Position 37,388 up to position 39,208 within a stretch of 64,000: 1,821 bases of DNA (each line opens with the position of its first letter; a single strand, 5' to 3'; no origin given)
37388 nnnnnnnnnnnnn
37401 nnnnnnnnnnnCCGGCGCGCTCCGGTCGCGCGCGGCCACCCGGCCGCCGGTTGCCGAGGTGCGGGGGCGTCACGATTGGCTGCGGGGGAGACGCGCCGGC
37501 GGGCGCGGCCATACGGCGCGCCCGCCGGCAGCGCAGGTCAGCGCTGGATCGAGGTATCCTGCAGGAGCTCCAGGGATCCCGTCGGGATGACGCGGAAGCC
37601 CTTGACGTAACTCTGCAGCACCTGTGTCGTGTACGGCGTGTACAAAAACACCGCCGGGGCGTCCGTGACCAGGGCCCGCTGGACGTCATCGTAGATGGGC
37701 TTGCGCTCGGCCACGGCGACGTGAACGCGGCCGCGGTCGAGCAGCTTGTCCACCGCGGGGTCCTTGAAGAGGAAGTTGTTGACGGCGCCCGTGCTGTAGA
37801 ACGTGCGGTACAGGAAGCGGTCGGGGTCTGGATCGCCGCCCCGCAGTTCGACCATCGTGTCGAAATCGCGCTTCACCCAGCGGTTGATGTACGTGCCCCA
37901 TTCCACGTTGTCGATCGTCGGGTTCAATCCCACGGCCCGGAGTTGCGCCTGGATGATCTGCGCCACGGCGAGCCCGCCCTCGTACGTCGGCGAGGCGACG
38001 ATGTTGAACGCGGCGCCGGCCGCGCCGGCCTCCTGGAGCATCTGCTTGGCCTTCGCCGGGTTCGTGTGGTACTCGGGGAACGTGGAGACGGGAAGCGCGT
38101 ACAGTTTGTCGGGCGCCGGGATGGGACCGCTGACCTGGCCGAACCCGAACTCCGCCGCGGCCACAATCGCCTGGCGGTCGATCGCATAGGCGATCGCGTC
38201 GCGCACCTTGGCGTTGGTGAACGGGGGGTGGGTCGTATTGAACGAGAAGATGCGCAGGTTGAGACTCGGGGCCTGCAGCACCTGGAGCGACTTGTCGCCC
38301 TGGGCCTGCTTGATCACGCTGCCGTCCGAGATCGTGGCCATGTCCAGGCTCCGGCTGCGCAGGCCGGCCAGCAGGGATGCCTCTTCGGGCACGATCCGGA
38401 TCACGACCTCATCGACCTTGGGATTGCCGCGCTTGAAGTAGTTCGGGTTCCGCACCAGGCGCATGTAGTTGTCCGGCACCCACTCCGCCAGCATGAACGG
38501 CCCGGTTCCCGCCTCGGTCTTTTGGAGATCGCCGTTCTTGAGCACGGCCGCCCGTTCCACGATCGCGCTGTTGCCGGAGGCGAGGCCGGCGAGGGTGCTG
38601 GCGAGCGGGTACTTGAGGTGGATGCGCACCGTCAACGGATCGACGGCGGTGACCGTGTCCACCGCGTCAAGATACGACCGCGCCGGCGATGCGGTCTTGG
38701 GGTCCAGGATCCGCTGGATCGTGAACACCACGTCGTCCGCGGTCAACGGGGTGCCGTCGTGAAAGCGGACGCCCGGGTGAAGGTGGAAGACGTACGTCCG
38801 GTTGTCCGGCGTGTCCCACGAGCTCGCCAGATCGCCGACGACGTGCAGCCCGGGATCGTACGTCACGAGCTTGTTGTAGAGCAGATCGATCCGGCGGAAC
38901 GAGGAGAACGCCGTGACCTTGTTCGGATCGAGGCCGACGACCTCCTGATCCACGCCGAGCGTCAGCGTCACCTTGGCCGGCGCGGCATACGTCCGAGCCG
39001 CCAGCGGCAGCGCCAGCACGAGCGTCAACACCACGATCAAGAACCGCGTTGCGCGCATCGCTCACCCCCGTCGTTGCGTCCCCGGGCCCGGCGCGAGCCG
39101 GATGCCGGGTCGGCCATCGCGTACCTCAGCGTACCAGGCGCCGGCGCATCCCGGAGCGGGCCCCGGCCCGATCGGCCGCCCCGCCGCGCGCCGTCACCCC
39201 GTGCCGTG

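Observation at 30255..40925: Peptidoglycan-recycling supercluster: ATPase-less muropeptide importer, murQ, anmK, serine hydrolase, GlcNAc kinase and nanE, facing nagA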

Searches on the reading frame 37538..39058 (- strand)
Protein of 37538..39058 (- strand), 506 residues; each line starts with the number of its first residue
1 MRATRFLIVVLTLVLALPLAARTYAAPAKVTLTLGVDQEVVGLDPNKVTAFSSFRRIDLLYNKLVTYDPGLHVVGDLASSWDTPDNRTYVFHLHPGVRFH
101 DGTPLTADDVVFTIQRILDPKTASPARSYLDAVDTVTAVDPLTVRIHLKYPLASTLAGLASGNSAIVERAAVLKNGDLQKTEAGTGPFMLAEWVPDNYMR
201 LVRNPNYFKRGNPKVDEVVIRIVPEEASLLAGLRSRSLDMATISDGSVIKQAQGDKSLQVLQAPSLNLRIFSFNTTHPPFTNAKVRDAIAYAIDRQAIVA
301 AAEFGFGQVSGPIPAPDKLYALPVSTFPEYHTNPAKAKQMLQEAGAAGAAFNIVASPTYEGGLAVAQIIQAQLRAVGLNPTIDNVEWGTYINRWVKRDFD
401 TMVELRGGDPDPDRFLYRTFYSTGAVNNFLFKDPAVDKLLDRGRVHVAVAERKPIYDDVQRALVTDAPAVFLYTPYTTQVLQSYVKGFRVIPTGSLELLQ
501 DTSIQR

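Call 6: search_protein_families(library=pfam, proteins=[window:37538-39058:-])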
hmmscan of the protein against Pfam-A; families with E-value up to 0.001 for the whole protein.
window:37538-39058:- (506 aa): 1 family
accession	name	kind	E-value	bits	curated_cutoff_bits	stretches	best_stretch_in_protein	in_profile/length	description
PF00496.27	SBP_bac_5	-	4.9e-95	319.2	32.4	1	73-425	2-366/368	Bacterial extracellular solute-binding proteins, family 5 Middle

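Call 7: search_protein_families(library=ncbifam, proteins=[window:37538-39058:-])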
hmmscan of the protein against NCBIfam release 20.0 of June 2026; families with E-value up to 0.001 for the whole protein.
window:37538-39058:- (506 aa): 11 families
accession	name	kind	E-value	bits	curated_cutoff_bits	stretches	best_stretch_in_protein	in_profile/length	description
NF011942.0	PRK15413.1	equivalog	2.4e-46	158.5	594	1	13-494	13-502/512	glutathione ABC transporter substrate-binding protein GsiB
NF011689.0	PRK15109.1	equivalog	1.1e-43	149.7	560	1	59-494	64-529/547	ABC transporter substrate-binding protein SapA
NF043070.1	DppA_dipep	equivalog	1.7e-43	149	1005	1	14-495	12-526/535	dipeptide ABC transporter periplasmic-binding protein DppA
TIGR02294.1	nickel_nikA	equivalog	1.4e-42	145.8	393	1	31-478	7-474/501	nickel ABC transporter substrate-binding protein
NF045467.1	Opp4A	equivalog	6.8e-42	143.4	650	1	31-494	36-547/556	oligopeptide ABC transporter substrate-binding protein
NF045468.1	Opp5A_nikA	equivalog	8.7e-38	130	600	1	62-490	46-474/488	nickel ABC transporter substrate-binding protein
NF011684.0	PRK15104.1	equivalog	2.5e-36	125.5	947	1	29-488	38-524/543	oligopeptide ABC transporter substrate-binding protein OppA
NF007287.0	PRK09755.1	equivalog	3e-28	99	1098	1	4-490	3-518/535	ABC transporter substrate-binding protein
NF047575.1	opine_bind_CntA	exception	5.5e-23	81.3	800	1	58-302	63-318/535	staphylopine-dependent metal ABC transporter substrate-binding lipoprotein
TIGR04028.1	SBP_KPN_01854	hypoth_equivalog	2.1e-19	69.5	468.5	1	63-488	33-493/509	TIGR04028 family ABC transporter substrate-binding protein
NF010149.0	PRK13626.1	equivalog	9.7e-11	41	476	1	74-231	165-312/552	HTH-type transcriptional regulator SgrR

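Call 9: find_encoding_contigs(protein=window:37538-39058:-, flank=10000, max_places=6)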
Protein window:37538-39058:- (506 aa): 23 contigs read that carry it; 6 places shown.
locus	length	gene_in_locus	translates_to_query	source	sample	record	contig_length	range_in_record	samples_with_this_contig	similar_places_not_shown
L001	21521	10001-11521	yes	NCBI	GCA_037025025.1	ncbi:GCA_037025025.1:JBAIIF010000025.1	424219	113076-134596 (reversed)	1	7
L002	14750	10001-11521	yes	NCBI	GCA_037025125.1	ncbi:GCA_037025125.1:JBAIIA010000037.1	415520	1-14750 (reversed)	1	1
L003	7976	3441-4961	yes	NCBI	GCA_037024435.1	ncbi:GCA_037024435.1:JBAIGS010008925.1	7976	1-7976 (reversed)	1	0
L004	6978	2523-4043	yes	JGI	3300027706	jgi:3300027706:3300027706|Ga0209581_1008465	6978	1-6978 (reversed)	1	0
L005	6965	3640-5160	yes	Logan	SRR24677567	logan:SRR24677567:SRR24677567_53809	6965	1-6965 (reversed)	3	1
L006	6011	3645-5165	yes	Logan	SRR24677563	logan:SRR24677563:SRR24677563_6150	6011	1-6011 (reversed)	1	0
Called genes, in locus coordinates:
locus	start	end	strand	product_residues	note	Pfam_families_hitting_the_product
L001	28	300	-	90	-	PF06262:Zincin_1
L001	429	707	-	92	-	PF08712:Nfu_N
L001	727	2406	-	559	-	PF00069:Pkinase, PF07714:PK_Tyr_Ser-Thr, PF03793:PASTA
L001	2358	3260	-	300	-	-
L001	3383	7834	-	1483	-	PF00310:GATase_2, PF04898:Glu_syn_central, PF01645:Glu_synthase, PF01493:GXGXG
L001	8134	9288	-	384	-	PF01979:Amidohydro_1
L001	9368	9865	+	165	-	PF13527:Acetyltransf_9 (weak), PF00583:Acetyltransf_1, PF13673:Acetyltransf_10, PF13508:Acetyltransf_7, PF08445:FR47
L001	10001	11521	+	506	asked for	PF00496:SBP_bac_5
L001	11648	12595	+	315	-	PF19300:BPD_transp_1_N, PF00528:BPD_transp_1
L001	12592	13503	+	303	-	PF00528:BPD_transp_1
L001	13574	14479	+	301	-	PF20741:GKRP-like_C (faint), PF13580:SIS_2 (weak), PF22198:GKRP_SIS_2 (weak), PF22645:GKRP_SIS_N, PF01380:SIS (weak)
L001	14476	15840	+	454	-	PF03702:AnmK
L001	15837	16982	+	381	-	PF00144:Beta-lactamase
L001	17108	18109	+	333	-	PF01869:BcrAD_BadFG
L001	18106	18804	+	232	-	PF04131:NanE, PF01207:Dus (faint), PF02581:TMP-TENI (faint), PF03060:NMO (weak)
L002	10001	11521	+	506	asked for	PF00496:SBP_bac_5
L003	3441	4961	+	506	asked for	PF00496:SBP_bac_5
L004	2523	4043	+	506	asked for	PF00496:SBP_bac_5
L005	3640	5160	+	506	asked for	PF00496:SBP_bac_5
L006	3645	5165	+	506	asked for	PF00496:SBP_bac_5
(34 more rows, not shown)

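Call 11: search_solved_structures(query=window:37538-39058:-, max_evalue=0.00001)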
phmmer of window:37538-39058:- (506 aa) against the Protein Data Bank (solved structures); distinct sequences matched with E-value up to 0.00001: 95 (the best 60 are shown).
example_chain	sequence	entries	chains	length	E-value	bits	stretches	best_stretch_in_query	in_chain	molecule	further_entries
5u4o_A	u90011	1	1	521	7.8e-53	183.3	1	34-498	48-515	ABC transporter substrate-binding protein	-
6hlx_A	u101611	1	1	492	1.8e-47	165.6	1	39-492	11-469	AgaA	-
3m8u_A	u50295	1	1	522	9.3e-46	159.9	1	56-472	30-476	Heme-binding protein A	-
8z1y_F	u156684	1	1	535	4.4e-44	154.4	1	13-495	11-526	Dipeptide-binding protein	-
8z1z_F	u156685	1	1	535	5.3e-44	154.1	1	13-495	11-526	Dipeptide-binding protein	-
5f1q_A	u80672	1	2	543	1.8e-42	149.1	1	17-495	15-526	Periplasmic dipeptide transport protein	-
1dpp_A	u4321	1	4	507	2.5e-42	148.6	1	42-495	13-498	DIPEPTIDE BINDING PROTEIN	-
1dpe_A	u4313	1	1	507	1e-41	146.6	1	59-495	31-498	DIPEPTIDE-BINDING PROTEIN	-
7kz8_A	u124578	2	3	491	4.4e-41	144.5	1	31-496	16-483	Peptide/nickel transport system substrate-binding protein AapF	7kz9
8upi_A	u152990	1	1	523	1.1e-40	143.2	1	32-386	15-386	Peptide ABC transporter substrate-binding protein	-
6i3g_A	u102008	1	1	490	3.7e-38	134.9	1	58-491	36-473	ABC transporter, substrate-binding protein, family 5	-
6tfq_A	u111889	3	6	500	4e-38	134.8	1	28-470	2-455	ABC transporter substrate-binding protein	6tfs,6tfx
4qfk_H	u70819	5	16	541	3.3e-37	131.8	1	40-498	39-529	ABC transporter periplasmic peptide-binding protein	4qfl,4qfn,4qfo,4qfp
5isu_A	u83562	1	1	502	3.7e-37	131.6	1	76-469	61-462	Lmo0135 protein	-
1uqw_A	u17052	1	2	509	2.3e-36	128.9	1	33-387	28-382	PUTATIVE BINDING PROTEIN YLIB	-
3o9p_A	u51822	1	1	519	5.8e-33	117.8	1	30-490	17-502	Periplasmic murein peptide-binding protein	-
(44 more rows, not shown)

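Call 13: find_homologous_proteins(query=window:37538-39058:-, max_evalue=1e-30)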
Query window:37538-39058:- (506 aa): 969 proteins with E <= 1e-30 among 8000 candidates; the best 120 are listed.
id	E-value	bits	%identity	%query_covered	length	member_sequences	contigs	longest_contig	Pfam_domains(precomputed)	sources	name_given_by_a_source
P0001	0.0e+0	1127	100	100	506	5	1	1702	PF00496.28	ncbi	-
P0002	0.0e+0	1049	90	100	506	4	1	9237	PF00496.28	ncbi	-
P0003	0.0e+0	1032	89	100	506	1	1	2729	PF00496.28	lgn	-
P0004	0.0e+0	1028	89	100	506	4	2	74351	PF00496.28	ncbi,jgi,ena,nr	ncbi:MAG TPA: ABC transporter substrate-binding protein [bacterium]|nr:ABC transporter substrate-bin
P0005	0.0e+0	1023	89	100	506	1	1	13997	PF00496.28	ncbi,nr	ncbi:MAG TPA: ABC transporter substrate-binding protein [bacterium]|nr:ABC transporter substrate-bin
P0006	0.0e+0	1016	88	100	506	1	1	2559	PF00496.28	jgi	jgi:peptide/nickel transport system substrate-binding protein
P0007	3.1e-286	968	85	100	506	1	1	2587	PF00496.28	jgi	-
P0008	7.1e-280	947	83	100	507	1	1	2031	PF00496.28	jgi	-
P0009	2.1e-276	936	81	100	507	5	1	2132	PF00496.28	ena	-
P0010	5.4e-274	928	81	96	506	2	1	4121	PF00496.28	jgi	jgi:peptide/nickel transport system substrate-binding protein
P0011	1.6e-271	919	80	100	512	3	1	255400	PF00496.28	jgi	jgi:peptide/nickel transport system substrate-binding protein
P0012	1.4e-269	913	79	100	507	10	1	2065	PF00496.28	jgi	-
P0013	2.7e-269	912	79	99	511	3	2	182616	PF00496.28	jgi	-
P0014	8.5e-269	910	82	96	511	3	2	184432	PF00496.28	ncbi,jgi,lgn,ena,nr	ncbi:MAG TPA: ABC transporter substrate-binding protein [bacterium]|nr:ABC transporter substrate-bin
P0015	1.7e-268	909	79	100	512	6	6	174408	PF00496.28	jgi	jgi:peptide/nickel transport system substrate-binding protein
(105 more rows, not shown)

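Call 15: find_related_loci(query=A1, collection=genome_contigs, flank=10000)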
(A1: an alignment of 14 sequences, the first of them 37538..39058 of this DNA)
Query A1 (506 aa) in genome_contigs; peptide patterns used: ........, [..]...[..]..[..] (x = any residue, [..] = any of these).
110 stretches matched a pattern; 99 encode a relative of the query (tblastn E <= 1e-3); the best 80 are kept; 79 distinct loci.
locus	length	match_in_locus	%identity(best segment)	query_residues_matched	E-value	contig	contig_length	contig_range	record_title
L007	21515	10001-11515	90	1-505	0e+0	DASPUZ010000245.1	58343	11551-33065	MAG TPA_asm: bacterium isolate SMAG_U12316 k141_2419543, whole genome shotgun sequence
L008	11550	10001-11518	89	1-506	0e+0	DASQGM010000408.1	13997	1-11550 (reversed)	MAG TPA_asm: bacterium isolate SMAG_U11806 k141_824040, whole genome shotgun sequence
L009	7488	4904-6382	80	14-506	0e+0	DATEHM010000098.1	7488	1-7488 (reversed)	MAG TPA_asm: bacterium isolate SMAG_U8811 k141_1003845, whole genome shotgun sequence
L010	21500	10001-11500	80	7-506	0e+0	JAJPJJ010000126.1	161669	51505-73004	MAG: Bacillota bacterium isolate Centralia_MAG_45 k107_494007, whole genome shotgun sequence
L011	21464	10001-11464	80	19-506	0e+0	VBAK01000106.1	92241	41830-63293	MAG: Bacillati bacterium ANGP1 isolate NP_3 14_0903_12_20cm_scaffold_35, whole genome shotgun sequence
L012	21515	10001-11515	76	1-506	0e+0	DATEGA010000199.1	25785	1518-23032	MAG TPA_asm: bacterium isolate SMAG_U8773 k141_1159370, whole genome shotgun sequence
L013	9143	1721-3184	80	19-506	0e+0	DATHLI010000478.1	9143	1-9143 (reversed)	MAG TPA_asm: bacterium isolate SMAG_U12602 k141_620878, whole genome shotgun sequence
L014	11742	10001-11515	76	1-506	0e+0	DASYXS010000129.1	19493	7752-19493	MAG TPA_asm: bacterium isolate SMAG_U6314 k141_965709, whole genome shotgun sequence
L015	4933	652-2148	78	16-506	0e+0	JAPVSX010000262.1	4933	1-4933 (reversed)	MAG: Armatimonadota bacterium isolate MW2_metabat.8 k97_538660, whole genome shotgun sequence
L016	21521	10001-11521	77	1-504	0e+0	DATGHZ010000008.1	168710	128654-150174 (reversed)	MAG TPA_asm: bacterium isolate SMAG_U9794 k141_1842670, whole genome shotgun sequence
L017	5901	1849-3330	74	1-505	0e+0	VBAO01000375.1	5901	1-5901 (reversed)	MAG: Bacillati bacterium ANGP1 isolate NP_7 14_1009_09_30cm_scaffold_52902, whole genome shotgun sequence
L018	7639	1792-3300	66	5-506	0e+0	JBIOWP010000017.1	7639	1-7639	MAG: bacterium isolate MAG079 k127_124198, whole genome shotgun sequence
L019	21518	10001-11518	96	1-506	0e+0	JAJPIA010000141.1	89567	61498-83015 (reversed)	MAG: Bacillota bacterium isolate Centralia_MAG_233 k107_13614116, whole genome shotgun sequence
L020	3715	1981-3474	64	5-501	0e+0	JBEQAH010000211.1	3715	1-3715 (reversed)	MAG: bacterium isolate 03V1_S199.semibin_refined.081 NODE_15689_length_3715_cov_3.293757, whole genome shotgun sequence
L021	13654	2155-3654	64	5-503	0e+0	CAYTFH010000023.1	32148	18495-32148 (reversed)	MAG TPA_asm: uncultured bacterium isolate binchicken_co30_114 genome assembly, contig: NODE_1177_length_32148_cov_100.27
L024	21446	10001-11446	64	25-506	0e+0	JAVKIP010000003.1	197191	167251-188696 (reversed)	MAG: Candidatus Fervidifonticultor secundus isolate JZ-2_201808_bins_221 JZ-2_201808_bins_221_scaffold_3, whole genome s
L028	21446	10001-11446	63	25-506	0e+0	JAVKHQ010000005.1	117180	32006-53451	MAG: Candidatus Fervidifonticultor sextus isolate HHBFW-2_201803_bins_99 HHBFW-2_201803_bins_99_scaffold_5, whole genome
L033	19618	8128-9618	61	7-506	0e+0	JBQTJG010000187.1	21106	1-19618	MAG: Armatimonadota bacterium isolate SAR307 c_000000446120, whole genome shotgun sequence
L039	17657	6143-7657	61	1-506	0e+0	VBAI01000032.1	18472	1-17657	MAG: Bacillati bacterium ANGP1 isolate NP_1 14_1009_12_40cm_scaffold_2460_e:197.2, whole genome shotgun sequence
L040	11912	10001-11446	62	25-506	0e+0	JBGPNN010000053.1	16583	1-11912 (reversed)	MAG: bacterium isolate OBJ_0618_7090110_213 k141_11785384_length_16583_cov_57.7178, whole genome shotgun sequence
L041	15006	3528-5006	59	1-506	0e+0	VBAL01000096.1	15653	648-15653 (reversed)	MAG: Bacillati bacterium ANGP1 isolate NP_4 14_1009_12_40cm_scaffold_23442, whole genome shotgun sequence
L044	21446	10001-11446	60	25-506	0e+0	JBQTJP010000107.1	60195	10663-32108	MAG: Armatimonadota bacterium isolate SAR42 c_000000130289, whole genome shotgun sequence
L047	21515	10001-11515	57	2-506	0e+0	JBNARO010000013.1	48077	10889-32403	MAG: Dictyoglomaceae bacterium isolate Kamch4316-2DMB-17 bin8.fa-13, whole genome shotgun sequence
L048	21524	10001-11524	53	6-505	4e-180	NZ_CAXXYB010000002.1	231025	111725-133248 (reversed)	MAG: uncultured Sphaerochaeta sp. isolate 48f6b080-9245-4a9c-843d-bb55bb1ae2bc contig_2, whole genome shotgun sequence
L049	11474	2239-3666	60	32-506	0e+0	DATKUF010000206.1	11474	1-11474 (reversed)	MAG TPA_asm: Spirochaetia bacterium isolate SMAG_U14100 k141_729216, whole genome shotgun sequence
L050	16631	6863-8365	59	5-506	0e+0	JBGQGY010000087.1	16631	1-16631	MAG: bacterium isolate OBJ2_061818_090_16 k141_1076294_length_16631_cov_18.0454, whole genome shotgun sequence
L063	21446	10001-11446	41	31-506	2e-107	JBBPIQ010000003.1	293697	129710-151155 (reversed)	MAG: Chloroflexota bacterium isolate BPF3-00-01_bin_2 NODE_3_length_293697_cov_36.375736, whole genome shotgun sequence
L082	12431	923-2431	36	5-506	2e-101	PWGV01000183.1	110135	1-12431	MAG: Halobacteroidaceae bacterium isolate T1Sed10_148 T1-Sed10-C44, whole genome shotgun sequence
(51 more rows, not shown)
